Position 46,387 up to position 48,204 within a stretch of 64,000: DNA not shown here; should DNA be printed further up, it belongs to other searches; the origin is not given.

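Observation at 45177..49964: Sugar operon resembling the oxidative 3-keto-glycoside route (DUF1080 + xylose-isomerase-like TIM barrel), with the dehydrogenase encoded elsewhere as a fusion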

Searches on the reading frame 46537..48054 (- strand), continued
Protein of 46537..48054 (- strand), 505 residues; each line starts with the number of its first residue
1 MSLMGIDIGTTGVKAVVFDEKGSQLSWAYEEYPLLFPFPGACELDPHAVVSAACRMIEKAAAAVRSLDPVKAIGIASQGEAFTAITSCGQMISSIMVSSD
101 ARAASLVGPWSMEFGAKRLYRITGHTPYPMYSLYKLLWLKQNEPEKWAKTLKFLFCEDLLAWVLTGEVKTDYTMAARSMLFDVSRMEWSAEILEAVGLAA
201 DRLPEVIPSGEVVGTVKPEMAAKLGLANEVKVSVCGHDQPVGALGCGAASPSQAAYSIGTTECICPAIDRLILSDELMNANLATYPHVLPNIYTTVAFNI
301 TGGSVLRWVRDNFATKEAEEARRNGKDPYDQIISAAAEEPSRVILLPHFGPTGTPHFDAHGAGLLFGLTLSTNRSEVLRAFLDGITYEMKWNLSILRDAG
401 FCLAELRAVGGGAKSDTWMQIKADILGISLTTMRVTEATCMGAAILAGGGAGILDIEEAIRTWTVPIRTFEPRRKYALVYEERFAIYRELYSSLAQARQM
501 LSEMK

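Call 61: search_protein_families(library=ncbifam, proteins=[L100:4605-5642:+, L101:9625-11139:+, L104:6143-7561:+, L101:11369-12667:+, L101:13002-14285:+, L101:15151-16284:+, L104:2754-4409:+, L104:1642-2673:+, L104:903-1628:+], max_evalue=0.00001)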
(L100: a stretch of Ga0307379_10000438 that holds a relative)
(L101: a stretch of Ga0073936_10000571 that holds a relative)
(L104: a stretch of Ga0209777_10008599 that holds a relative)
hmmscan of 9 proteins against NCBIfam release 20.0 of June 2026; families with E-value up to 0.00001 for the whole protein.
L100:4605-5642:+ (345 aa): 7 families
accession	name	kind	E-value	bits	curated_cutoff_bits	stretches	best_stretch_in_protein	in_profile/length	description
TIGR04380.1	myo_inos_iolG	equivalog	1e-22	80.5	355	1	7-217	3-227/330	inositol 2-dehydrogenase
NF040723.1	UDP-GlcNAcDh_Arch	equivalog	1.8e-19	70.4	450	1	8-225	3-221/302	UDP-N-acetylglucosamine 3-dehydrogenase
NF041392.1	XylDh_Gfo6_Halo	equivalog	7.8e-10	38.1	350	1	70-165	85-179/350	D-xylose 1-dehydrogenase Gfo6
NF052479.1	LevoglcsnDh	equivalog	4.4e-09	35.5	650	1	6-152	4-157/386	levoglucosan dehydrogenase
NF007574.0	PRK10206.1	equivalog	4.9e-08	32.4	352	1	26-156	25-153/345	oxidoreductase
NF058563.1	BT_2159_fam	equivalog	3.2e-07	29.7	650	1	8-152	3-146/350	disaccharide 3-dehydrogenase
NF008607.0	PRK11579.1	subfamily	9e-07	28.2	330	1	19-156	19-152/346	oxidoreductase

L101:9625-11139:+ (504 aa): 1 family
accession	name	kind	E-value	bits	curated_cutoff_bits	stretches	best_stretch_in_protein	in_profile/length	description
NF048012.1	SlpQosIsomSftI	equivalog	2.1e-22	79.5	700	1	98-377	52-326/443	sulfoquinovose isomerase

L104:6143-7561:+ (472 aa): 1 family
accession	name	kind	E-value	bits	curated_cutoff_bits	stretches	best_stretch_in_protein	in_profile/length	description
NF048012.1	SlpQosIsomSftI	equivalog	5e-26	91.4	700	1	54-354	43-335/443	sulfoquinovose isomerase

L101:11369-12667:+ (432 aa): 2 families
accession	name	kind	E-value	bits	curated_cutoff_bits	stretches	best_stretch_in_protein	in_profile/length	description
NF011657.0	PRK15076.1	subfamily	9.4e-196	650.5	486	1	1-431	2-428/432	alpha-galactosidase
NF041089.1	alpha_gluc_AglA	equivalog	1.4e-43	149.4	650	1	3-223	2-224/464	alpha-glucosidase AglA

L101:13002-14285:+ (427 aa): 2 families
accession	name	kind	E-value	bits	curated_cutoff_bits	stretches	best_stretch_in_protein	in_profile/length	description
TIGR00069.1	hisD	equivalog_domain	4.3e-157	523.4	243.8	1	33-424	1-393/393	histidinol dehydrogenase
NF010343.0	PRK13770.1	equivalog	7.4e-106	354.4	647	1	26-425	18-415/416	histidinol dehydrogenase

L101:15151-16284:+ (377 aa): 3 families
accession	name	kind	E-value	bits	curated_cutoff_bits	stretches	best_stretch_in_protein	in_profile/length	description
TIGR01463.1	mtaA_cmuA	subfamily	6.7e-10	38.7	235.4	1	147-332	126-301/340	MtaA/CmuA family methyltransferase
NF004889.0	PRK06252.1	subfamily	2.8e-09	36.4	244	1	166-335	146-302/340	methylcobalamin:coenzyme M methyltransferase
NF040654.1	MtaA_Meth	equivalog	2.5e-08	33.2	400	1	148-334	129-300/337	methylcobamide:CoM methyltransferase MtaA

L104:2754-4409:+ (551 aa): 107 families (the best 25 are shown)
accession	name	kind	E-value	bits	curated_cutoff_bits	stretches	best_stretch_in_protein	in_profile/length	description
NF009233.0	PRK12583.1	subfamily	4.9e-235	781.2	832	1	5-542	17-555/558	fatty acid CoA ligase family protein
NF004837.0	PRK06187.1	subfamily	1.6e-131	439.2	476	1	5-539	7-524/531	long-chain-fatty-acid--CoA ligase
NF005801.1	PRK07656.1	equivalog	1.2e-125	420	657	1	7-534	2-500/500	FadD3 family acyl-CoA ligase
NF006182.0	PRK08316.1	subfamily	1e-109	367.4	663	1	5-539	10-519/523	fatty acyl-CoA synthetase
NF004758.0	PRK06087.1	equivalog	1.6e-106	356.9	736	1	3-542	21-540/548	medium-chain fatty-acid--CoA ligase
NF005702.0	PRK07514.1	subfamily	1.9e-101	339.9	558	2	182-540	150-503/506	malonyl-CoA synthase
NF005307.0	PRK06839.1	equivalog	8.4e-100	334.7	748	1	8-538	4-494/496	o-succinylbenzoate--CoA ligase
NF004114.0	PRK05605.1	equivalog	1.1e-98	331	766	1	5-538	33-570/575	long-chain-fatty-acid--CoA ligase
NF052269.1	Staph_lig_FadD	equivalog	5e-96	322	650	2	184-539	145-495/499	long-chain-fatty-acid--CoA ligase FadD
NF052580.1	Str24CoAsynCasG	equivalog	8.9e-91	304.9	750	2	183-532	182-545/548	steroid-24-oyl-CoA synthetase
NF006181.0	PRK08314.1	subfamily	7.2e-90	301.8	705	1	10-539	28-556/563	long-chain-fatty-acid--CoA ligase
NF002966.0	PRK03640.1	equivalog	1e-89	301.4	556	2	180-538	132-481/483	o-succinylbenzoate--CoA ligase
NF005714.0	PRK07529.1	subfamily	1.5e-88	297.8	632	1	29-536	59-575/640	acyl-CoA synthetase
TIGR03208.1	cyc_hxne_CoA_lg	equivalog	1e-86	291.9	792.3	1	2-535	18-538/538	cyclohexanecarboxylate-CoA ligase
NF005676.0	PRK07470.1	equivalog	2.5e-86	290.4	774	1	8-537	22-529/544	acyl-CoA synthetase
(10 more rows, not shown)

L104:1642-2673:+ (343 aa): 2 families
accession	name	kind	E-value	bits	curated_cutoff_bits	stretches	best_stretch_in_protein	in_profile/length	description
NF033936.1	CuZnOut_SO0444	equivalog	9.9e-108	360.4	300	1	12-327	1-347/351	SO_0444 family Cu/Zn efflux transporter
NF040736.1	efflux_SaoE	equivalog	1.6e-50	172.4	325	1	3-298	2-300/352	efflux transporter SaoE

L104:903-1628:+ (241 aa): 29 families (the best 25 are shown)
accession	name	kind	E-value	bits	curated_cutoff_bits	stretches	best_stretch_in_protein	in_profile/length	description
NF040770.1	hetero_SS_HdrA2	exception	3.5e-10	38.6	1100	1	8-92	573-655/777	CoB-CoM heterodisulfide reductase HdrA2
NF040864.1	HgcB_ferredoxin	equivalog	1e-09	38.1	99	1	7-63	9-65/93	mercury methylation ferredoxin HgcB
NF038196.1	ferrodoxin_EFR1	subfamily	2.3e-09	37.7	75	1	10-66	183-236/242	EFR1 family ferrodoxin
TIGR01944.1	rnfB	subfamily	6.4e-09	35.6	68.7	1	4-77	105-180/190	RnfABCDGE type electron transport complex subunit B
TIGR02700.1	flavo_MJ0208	hypoth_equivalog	7.9e-09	35.1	251.35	1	8-61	144-196/234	dihydromethanopterin reductase (acceptor)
NF041891.1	hdrA_Methbact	equivalog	1.4e-08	33.5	1300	1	6-69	566-628/762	ferredoxin:CoB-CoM heterodisulfide reductase subunit HdrA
TIGR02179.1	PorD_KorD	subfamily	1.7e-08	34.5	60.05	1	9-64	22-77/78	2-oxoacid:acceptor oxidoreductase, delta subunit, pyruvate/2-ketoisovalerate family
NF005503.0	PRK07118.1-2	equivalog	2.2e-08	33.7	252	1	4-39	159-194/292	RnfABCDGE type electron transport complex subunit B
NF041778.1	hetero_SS_HdrA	equivalog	8.4e-08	30.5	1400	1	5-64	580-638/771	ferredoxin:CoB-CoM heterodisulfide reductase subunit HdrA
NF042909.1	FMH_DH_FwdF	exception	1.4e-07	30.9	375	1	7-72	252-324/336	tungsten-dependent formylmethanofuran dehydrogenase subunit FwdF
NF043069.1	T4HPD_activ_SAM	equivalog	1.5e-07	31.1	425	1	7-65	46-103/299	trans-4-hydroxy-L-proline dehydratase activase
NF043039.1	HgcAB_like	equivalog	1.8e-07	31.1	285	1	7-59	295-349/350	HgcAB-like fusion protein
NF007202.0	PRK09623.1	equivalog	2.9e-07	30.8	166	1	8-65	47-104/105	3-methyl-2-oxobutanoate dehydrogenase subunit delta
NF005506.0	PRK07118.1-5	equivalog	3.1e-07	30.1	388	0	5-37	163-195/279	Fe-S cluster domain-containing protein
NF040684.1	PorD_Arch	equivalog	3.2e-07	30.3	120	1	9-63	29-83/85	pyruvate synthase subunit PorD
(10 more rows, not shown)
